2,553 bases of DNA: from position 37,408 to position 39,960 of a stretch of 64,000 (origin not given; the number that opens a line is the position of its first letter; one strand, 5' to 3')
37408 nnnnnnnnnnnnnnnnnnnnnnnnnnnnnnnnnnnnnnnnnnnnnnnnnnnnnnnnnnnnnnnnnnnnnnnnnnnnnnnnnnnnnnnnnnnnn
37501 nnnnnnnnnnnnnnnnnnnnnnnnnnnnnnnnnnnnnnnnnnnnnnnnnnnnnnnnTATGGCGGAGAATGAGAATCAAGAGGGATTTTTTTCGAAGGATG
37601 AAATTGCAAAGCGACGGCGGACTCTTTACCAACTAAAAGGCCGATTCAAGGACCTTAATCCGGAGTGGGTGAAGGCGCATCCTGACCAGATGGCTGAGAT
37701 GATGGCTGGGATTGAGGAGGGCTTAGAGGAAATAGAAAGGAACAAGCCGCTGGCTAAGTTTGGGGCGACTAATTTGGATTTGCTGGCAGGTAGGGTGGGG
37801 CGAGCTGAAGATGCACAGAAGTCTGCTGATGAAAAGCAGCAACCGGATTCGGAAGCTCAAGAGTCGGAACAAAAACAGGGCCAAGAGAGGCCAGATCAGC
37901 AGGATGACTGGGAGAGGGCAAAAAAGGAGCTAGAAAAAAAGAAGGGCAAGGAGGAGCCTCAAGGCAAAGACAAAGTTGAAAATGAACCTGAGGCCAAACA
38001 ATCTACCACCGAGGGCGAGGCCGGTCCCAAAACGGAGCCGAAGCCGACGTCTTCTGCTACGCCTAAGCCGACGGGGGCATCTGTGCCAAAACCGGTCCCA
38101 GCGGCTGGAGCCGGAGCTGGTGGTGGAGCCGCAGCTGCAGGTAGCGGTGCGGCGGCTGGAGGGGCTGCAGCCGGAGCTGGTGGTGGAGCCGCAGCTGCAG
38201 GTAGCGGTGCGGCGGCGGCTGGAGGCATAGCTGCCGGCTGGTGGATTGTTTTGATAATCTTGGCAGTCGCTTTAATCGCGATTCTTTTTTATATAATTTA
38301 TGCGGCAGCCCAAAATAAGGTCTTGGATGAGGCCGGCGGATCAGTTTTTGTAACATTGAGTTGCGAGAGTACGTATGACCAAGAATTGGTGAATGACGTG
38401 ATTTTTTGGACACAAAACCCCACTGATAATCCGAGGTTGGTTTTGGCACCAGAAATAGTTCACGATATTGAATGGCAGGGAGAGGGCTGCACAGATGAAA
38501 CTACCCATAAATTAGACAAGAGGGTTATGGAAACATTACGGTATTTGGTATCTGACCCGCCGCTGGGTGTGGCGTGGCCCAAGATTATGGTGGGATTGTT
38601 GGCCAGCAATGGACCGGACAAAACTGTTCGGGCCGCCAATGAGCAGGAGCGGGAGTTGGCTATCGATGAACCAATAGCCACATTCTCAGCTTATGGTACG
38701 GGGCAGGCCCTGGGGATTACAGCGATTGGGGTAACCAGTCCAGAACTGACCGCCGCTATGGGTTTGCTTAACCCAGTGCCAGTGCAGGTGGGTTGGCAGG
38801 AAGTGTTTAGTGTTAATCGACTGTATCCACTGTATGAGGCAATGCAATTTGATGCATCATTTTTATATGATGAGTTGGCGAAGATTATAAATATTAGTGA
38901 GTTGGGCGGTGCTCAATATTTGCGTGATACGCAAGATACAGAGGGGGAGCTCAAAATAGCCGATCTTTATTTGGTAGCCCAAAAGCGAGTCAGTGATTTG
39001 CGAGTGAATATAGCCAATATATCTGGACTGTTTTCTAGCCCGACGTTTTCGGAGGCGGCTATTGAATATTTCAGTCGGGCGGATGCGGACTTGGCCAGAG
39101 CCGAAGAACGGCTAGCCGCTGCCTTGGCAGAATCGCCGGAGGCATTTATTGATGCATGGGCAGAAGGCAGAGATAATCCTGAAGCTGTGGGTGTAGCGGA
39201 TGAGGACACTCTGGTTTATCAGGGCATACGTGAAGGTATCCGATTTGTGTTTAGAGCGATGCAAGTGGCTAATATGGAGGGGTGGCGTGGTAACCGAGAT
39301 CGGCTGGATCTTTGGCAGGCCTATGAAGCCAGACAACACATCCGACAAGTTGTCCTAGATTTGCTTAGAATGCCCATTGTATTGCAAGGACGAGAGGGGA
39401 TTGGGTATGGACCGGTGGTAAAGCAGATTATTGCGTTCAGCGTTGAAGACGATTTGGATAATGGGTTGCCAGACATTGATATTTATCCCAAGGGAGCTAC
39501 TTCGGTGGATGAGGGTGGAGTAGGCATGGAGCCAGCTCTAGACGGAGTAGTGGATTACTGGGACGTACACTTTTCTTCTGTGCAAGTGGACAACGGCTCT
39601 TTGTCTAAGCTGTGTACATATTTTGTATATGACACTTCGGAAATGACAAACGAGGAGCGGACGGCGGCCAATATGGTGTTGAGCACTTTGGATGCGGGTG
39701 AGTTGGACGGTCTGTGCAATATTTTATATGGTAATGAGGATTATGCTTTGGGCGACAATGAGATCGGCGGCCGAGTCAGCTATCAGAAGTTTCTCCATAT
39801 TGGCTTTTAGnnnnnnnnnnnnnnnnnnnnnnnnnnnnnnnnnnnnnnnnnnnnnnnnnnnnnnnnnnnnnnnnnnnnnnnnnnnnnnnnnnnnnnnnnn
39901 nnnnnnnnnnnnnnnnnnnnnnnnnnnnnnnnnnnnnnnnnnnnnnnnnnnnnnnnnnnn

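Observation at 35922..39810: Divergently transcribed envelope-protein pair as candidate missing parts of the secretion machine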

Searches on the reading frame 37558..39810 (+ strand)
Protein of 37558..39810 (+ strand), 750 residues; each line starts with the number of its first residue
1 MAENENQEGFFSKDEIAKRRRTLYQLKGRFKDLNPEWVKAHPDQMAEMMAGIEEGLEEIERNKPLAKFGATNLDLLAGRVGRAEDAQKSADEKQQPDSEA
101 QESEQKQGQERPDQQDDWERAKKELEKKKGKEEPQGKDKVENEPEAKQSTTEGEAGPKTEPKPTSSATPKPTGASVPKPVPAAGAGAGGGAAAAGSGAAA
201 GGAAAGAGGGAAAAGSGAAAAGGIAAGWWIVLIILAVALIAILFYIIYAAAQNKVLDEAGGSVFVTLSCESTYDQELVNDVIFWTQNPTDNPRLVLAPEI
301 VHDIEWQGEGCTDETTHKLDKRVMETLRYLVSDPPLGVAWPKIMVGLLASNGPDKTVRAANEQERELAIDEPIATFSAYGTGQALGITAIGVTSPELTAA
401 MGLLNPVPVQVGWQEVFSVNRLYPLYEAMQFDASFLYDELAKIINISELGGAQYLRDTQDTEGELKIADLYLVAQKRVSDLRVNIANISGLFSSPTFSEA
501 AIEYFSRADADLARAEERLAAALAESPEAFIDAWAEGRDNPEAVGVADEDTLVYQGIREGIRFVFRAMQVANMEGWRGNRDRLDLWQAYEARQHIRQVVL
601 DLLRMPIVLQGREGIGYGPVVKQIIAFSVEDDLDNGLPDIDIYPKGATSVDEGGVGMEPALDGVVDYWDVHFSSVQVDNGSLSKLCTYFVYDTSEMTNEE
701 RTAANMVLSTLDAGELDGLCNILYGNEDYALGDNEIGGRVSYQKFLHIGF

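Call 5: search_protein_families(library=pfam, proteins=[window:37558-39810:+], max_evalue=0.1)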
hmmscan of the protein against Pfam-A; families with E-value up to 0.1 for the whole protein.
window:37558-39810:+ (750 aa): 2 families
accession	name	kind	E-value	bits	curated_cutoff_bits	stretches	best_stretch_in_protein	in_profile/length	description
PF05642.16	Sporozoite_P67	-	0.0049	15.5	28.9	1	93-224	98-230/727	Sporozoite P67 surface antigen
PF05793.18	TFIIF_alpha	-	0.095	11.7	27.1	0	84-179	298-396/528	Transcription initiation factor IIF, alpha subunit (TFIIF-alpha)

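Call 6: search_protein_families(library=ncbifam, proteins=[window:37558-39810:+], max_evalue=0.1)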
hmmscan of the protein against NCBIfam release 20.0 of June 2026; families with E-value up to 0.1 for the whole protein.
window:37558-39810:+ (750 aa): 0 families

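Call 7: find_homologous_proteins(query=window:37558-39807:+)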
Query window:37558-39807:+ (750 aa): 2 proteins with E <= 0.001 among 8000 candidates.
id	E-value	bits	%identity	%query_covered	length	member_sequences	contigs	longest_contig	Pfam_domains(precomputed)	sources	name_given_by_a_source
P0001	2.3e-58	216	30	69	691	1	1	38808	-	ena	-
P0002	2.5e-44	170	29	72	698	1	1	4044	-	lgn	-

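Call 8: search_solved_structures(query=window:37558-39807:+, max_evalue=1)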
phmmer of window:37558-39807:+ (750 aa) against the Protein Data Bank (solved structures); distinct sequences matched with E-value up to 1: 4.
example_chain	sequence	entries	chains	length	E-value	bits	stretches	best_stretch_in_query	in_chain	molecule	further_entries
7n61_0A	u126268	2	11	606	0.31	12.4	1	176-228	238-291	Flagellar WD repeat-containing protein Pf20 | FAP178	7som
8jnm_A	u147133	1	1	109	0.37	12.2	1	170-255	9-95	PsbW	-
9nu8_B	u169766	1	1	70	0.49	11.8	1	196-246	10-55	Lysis protein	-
4mg4_A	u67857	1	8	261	0.74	11.2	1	354-411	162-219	Phosphonomutase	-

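Call 11: find_encoding_contigs(protein=P0001, flank=10000)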
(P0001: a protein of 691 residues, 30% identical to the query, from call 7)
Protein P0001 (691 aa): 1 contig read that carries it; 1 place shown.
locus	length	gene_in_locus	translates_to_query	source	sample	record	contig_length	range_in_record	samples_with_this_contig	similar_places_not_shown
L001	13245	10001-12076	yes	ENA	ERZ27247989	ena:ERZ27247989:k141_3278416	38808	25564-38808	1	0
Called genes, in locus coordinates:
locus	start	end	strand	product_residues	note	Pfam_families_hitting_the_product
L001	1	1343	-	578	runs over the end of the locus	PF05157:MshEN (weak), PF00437:T2SSE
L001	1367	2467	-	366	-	PF18884:TSP3_bac (weak)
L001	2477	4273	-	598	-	PF01935:DUF87 (weak), PF19044:P-loop_TraG, PF12846:AAA_10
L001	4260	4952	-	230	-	PF26593:TraC-like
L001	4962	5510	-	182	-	PF12666:PrgI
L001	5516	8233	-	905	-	-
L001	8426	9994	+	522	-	PF08308:PEGA, PF26550:Tricorn_2nd (faint), PF26549:Tricorn_N (faint)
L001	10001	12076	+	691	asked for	-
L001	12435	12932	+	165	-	-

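Call 12: find_encoding_contigs(protein=P0002, flank=10000)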
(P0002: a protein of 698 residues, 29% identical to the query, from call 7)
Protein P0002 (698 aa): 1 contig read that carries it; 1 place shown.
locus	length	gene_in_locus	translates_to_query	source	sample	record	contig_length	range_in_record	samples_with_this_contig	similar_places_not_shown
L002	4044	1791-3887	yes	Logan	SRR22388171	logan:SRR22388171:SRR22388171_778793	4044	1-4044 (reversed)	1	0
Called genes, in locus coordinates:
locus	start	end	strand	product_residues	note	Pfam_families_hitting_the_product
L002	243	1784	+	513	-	PF08308:PEGA (weak), PF26550:Tricorn_2nd (faint)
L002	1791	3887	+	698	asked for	-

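Call 29: find_related_loci(query=A1, collection=genome_contigs, flank=10000)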
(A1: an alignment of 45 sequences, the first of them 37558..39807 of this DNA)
Query A1 (750 aa) in genome_contigs; peptide patterns used: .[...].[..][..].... (x = any residue, [..] = any of these).
81 stretches matched a pattern; 14 encode a relative of the query (tblastn E <= 1e-3); 14 distinct loci.
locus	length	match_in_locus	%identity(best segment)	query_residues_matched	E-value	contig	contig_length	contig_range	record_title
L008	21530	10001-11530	39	210-750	9e-94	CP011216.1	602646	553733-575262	MAG: candidate division Kazan bacterium GW2011_GWA1_50_15 chromosome, complete genome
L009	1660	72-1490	39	248-750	5e-91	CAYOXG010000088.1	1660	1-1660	MAG TPA_asm: uncultured Candidatus Saccharibacteria bacterium isolate SRP062349_co6_151 genome assembly, contig: NODE_10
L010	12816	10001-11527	33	228-750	2e-65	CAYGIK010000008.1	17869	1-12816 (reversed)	MAG TPA_asm: uncultured Candidatus Saccharibacteria bacterium isolate ERP113451_co2_194 genome assembly, contig: NODE_20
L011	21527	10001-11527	32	228-750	5e-63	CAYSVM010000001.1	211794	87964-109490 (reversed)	MAG TPA_asm: uncultured Candidatus Saccharibacteria bacterium isolate SRP257756_co1_44 genome assembly, contig: NODE_7_l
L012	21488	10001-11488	32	245-748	2e-62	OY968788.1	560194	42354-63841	MAG: uncultured bacterium isolate MFD04716.bin.1.3 genome assembly, chromosome: 1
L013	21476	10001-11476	32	245-750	2e-61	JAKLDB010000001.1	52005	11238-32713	MAG: Patescibacteria group bacterium isolate RA.bin10 RA.bin10_1, whole genome shotgun sequence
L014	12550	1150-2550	36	228-750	3e-61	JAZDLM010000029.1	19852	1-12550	MAG: bacterium isolate MEGAHIT-group-0.594 k141_13177120, whole genome shotgun sequence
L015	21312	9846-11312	32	206-750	4e-59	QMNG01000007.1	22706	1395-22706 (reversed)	MAG: candidate division Kazan bacterium isolate B79_G16 B79_Guay16_scaffold_00950, whole genome shotgun sequence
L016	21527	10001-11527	32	250-750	5e-50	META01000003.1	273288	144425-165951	MAG: candidate division Kazan bacterium RBG_13_50_9 RBG_13_scaffold_30, whole genome shotgun sequence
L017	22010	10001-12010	30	87-750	4e-49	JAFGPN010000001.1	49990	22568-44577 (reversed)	MAG: Patescibacteria group bacterium isolate Zod_Metabat.691 k87_213344, whole genome shotgun sequence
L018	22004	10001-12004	27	123-750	1e-46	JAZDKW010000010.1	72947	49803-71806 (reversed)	MAG: Patescibacteria group bacterium isolate MEGAHIT-group-0.554 k141_179311, whole genome shotgun sequence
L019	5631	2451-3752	30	308-750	8e-46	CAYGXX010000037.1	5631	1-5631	MAG TPA_asm: uncultured Candidatus Saccharibacteria bacterium isolate ERP119294_co1_196 genome assembly, contig: NODE_22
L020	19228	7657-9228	30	245-750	4e-47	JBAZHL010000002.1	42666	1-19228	MAG: Patescibacteria group bacterium isolate SO_2017_LW3_7 NODE_2031_length_42666_cov_1.834881_LW162_2017, whole genome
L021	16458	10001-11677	26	248-750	4e-32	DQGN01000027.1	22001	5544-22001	MAG TPA_asm: Patescibacteria group bacterium isolate UBA10110 contig_9948, whole genome shotgun sequence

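Call 31: predict_structure(alignment_id=A1)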
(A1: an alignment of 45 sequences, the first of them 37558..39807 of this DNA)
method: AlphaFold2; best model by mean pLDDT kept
length: 750 residues; sequences in the alignment: 45
mean_pLDDT: 75.5   pTM: 0.67
mean pLDDT of the five models: 75.5, 73.5, 73.3, 72.3, 71.7
residues with pLDDT >= 90: 327; 70-90: 185; 50-70: 64; < 50: 174
segments of 3 or more residues with pLDDT < 50: 1-9, 63-115, 130-170, 172-223, 250-260, 462-465, 679-681
pLDDT, mean of each block of 10 residues (from residue 1): 36 72 81 91 88 76 39 34 31 30 30 56 70 41 39 38 37 38 31 31 32 41 61 88 70 44 87 96 86 96 96 94 97 94 97 88 71 87 97 98 98 94 91 92 84 66 61 94 97 96 97 95 91 83 54 89 95 96 98 97 92 71 90 86 91 86 86 70 76 94 93 88 78 93 94
secondary structure, 60 per line:
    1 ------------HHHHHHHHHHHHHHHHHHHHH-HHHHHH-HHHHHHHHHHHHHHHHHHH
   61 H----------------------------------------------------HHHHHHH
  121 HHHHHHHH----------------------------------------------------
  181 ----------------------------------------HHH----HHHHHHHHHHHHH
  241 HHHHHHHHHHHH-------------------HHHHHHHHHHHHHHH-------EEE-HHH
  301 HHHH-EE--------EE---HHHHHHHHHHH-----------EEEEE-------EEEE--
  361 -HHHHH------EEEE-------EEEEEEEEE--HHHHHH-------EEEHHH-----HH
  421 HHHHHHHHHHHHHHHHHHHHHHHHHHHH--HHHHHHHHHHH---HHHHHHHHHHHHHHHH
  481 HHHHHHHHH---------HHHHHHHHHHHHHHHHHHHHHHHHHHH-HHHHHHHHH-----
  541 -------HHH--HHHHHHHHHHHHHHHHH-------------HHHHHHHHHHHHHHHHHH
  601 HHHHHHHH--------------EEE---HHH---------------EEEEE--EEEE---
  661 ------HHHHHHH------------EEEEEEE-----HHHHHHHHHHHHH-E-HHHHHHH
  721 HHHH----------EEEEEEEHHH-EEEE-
elements in order (helices of 4 or more, strands of 3 or more residues): H13-33 H35-40 H42-61 H114-128 H228-252 H272-286 E294-296 H298-304 H321-331 E343-347 E355-358 H362-366 E373-376 E384-392 H395-400 E408-410 H419-448 H451-461 H465-489 H499-525 H527-535 H553-569 H583-608 E623-625 E647-651 E654-657 H667-673 E686-692 H698-710 H714-724 E735-741 E746-749

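Call 35: fold_search(model_id=the predicted structure, library=pdb)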
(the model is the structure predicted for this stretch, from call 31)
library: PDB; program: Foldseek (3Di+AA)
matches with E <= 10: 158; with E <= 0.001: 0
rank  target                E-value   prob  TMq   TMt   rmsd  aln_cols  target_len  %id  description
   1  3atp_B                2.7e-01  0.89  0.15  0.51   6.8       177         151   18  Structure of the ligand binding domain of the bacterial serine chemoreceptor Tsr with ligand (released 2011-10-19)
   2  8vl8_E                3.0e-01  0.60  0.10  0.33   8.1       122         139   19  Salmonella enterica Typhimurium taxis to serine and repellents (Tsr) ligand-binding domain with L-Ser, pH 7 (released 2024-04-03)
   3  8ec3                  3.5e-01  0.97  0.15  0.58   5.5       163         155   17  The crystal structure of the complement inhibitory domain of Borrelia hermsii FbpC. (released 2023-06-07)
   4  8vl8_C                4.8e-01  0.38  0.10  0.33  11.1       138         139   19  Salmonella enterica Typhimurium taxis to serine and repellents (Tsr) ligand-binding domain with L-Ser, pH 7 (released 2024-04-03)
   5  6egc                  5.0e-01  0.28  0.10  0.30  12.6       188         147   15  Single-chain version of 2L4HC2_23 (PDB 5J0K) (released 2019-05-29)
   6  8fyv_A                7.0e-01  0.28  0.10  0.34  11.8       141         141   18  Salmonella enterica serovar Typhimurium chemoreceptor Tsr (taxis to serine and repellents) ligand-binding domain in co (released 2024-05-15)
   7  1f1m_A                7.4e-01  0.41  0.13  0.41   9.5       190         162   10  CRYSTAL STRUCTURE OF OUTER SURFACE PROTEIN C (OSPC) (released 2001-04-04)
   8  8fyv_C                8.1e-01  0.28  0.10  0.34  11.6       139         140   19  Salmonella enterica serovar Typhimurium chemoreceptor Tsr (taxis to serine and repellents) ligand-binding domain in co (released 2024-05-15)
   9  8fit_A                1.1e+00  0.06  0.07  0.15  21.1       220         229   12  Multi-state design of two-state switchable hinge proteins (released 2023-08-16)
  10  6x8n_A                1.2e+00  0.20  0.10  0.33   8.4       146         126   16  Crystal Structure of H49A ABLE mutant (released 2020-08-26)
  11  3tt9                  1.2e+00  0.05  0.07  0.16  21.8       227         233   13  Crystal structure of the stable degradation fragment of human plakophilin 2 isoform a (PKP2a) C752R variant (released 2012-08-01)
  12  3cax                  1.2e+00  0.77  0.14  0.27   4.5       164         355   16  Crystal structure of uncharacterized protein PF0695 (released 2008-03-18)
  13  1jmw                  1.3e+00  0.25  0.10  0.34   7.8       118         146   19  Propagating Conformational Changes Over Long (And Short) Distances (released 2001-08-15)
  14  1wat_A                1.5e+00  0.28  0.11  0.38   7.8       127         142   18  THE THREE-DIMENSIONAL STRUCTURE OF THE LIGAND-BINDING DOMAIN OF A WILD-TYPE BACTERIAL CHEMOTAXIS RECEPTOR (released 1994-12-20)
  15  9n0k_A                1.6e+00  0.33  0.11  0.46   6.3       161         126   16  Crystal structure of KABLE triple mutant (Ile12Phe, Lys14Pro, Leu20Trp) (released 2025-08-20)
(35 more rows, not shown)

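Call 37: search_solved_structures(query=A1, max_evalue=10)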
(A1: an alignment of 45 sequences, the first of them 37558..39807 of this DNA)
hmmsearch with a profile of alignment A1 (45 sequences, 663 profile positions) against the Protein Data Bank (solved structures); distinct sequences matched with E-value up to 10: 69 (the best 60 are shown).
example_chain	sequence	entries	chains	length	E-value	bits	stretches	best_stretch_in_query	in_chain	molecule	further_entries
29vf_O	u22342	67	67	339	8.9e-05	24.5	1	22-80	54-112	TATA-box-binding protein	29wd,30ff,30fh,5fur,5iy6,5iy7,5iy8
9ijj_A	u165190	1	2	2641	0.00071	21.5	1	18-116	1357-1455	Cilia and flagella associated protein 46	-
9b62_G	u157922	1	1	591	0.0012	20.8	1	18-83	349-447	Ran GTPase-activating protein 1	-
30ff_Dc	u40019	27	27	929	0.0074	18.2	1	31-101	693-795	Transcription initiation factor TFIID subunit 3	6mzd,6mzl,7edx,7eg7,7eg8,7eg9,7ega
6ncl_a0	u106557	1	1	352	0.0076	18.1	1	41-174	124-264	P14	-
7cu3_B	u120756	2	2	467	0.0079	18.1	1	20-62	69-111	Transmembrane protein FAM155A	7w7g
6zj3_SK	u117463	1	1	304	0.016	17.1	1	27-134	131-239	Ribosomal protein eS8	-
1ji4_A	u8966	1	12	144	0.056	15.3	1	340-437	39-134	NEUTROPHIL-ACTIVATING PROTEIN A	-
4zry_B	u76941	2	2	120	0.091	14.6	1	386-465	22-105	Keratin, type II cytoskeletal 1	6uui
4evd_A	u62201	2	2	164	0.093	14.5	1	340-437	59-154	Neutrophil-activating protein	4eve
9lle_O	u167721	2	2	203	0.12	14.2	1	83-177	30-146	De novo designed GPCR exoframe modulator targeting TM1/2/4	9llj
2lhk_A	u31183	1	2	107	0.12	14.1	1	336-424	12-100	L0052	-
8ga8_L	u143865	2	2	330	0.13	14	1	12-134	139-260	Transcriptional regulatory protein PHO23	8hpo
7sq0_C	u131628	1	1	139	0.15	13.9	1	84-169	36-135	TMD of the tail-anchored protein Bos1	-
3t9j_A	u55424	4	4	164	0.22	13.3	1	341-437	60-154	Neutrophil-activating protein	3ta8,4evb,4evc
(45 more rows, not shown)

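Call 38: search_protein_families(library=pfam, alignment_id=A1, max_evalue=0.05)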
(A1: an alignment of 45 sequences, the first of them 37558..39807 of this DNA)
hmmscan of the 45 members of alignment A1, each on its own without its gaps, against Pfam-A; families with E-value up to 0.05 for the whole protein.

A. member 1, window:37558-39807:+ (750 aa): 1 family
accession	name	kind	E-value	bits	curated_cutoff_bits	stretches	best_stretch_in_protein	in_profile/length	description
PF05642.16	Sporozoite_P67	-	0.0049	15.5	28.9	1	93-224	98-230/727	Sporozoite P67 surface antigen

B. families by the number of members that match (of 45 scanned): 24 families
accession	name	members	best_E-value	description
PF20990.2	DUF2207_C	2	3.5e-05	Predicted membrane protein (DUF2207) C-terminal domain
PF02009.21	RIFIN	2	0.00087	Rifin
PF00226.36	DnaJ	1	6.4e-22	DnaJ domain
PF14362.11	DUF4407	1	0.00033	Domain of unknown function (DUF4407)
PF04546.19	Sigma70_ner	1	0.00075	Sigma-70, non-essential region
PF12420.13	DUF3671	1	0.0022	Fam-L, Fam-M like protein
PF06911.18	Senescence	1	0.0031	Senescence domain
PF05642.16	Sporozoite_P67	1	0.0049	Sporozoite P67 surface antigen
PF22251.1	PFF1_TM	1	0.0089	Vacuolar membrane protease, transmembrane domain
PF23067.1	MG280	1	0.0096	Uncharacterised protein MG280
PF04956.18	TrbC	1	0.01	TrbC/VIRB2 pilin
PF18903.5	DUF5659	1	0.011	Domain of unknown function (DUF5659)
PF05531.17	NPV_P10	1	0.018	Nucleopolyhedrovirus P10 protein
PF20721.2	C19orf12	1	0.022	C19orf12-like protein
PF23853.1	DUF7216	1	0.023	Family of unknown function (DUF7216)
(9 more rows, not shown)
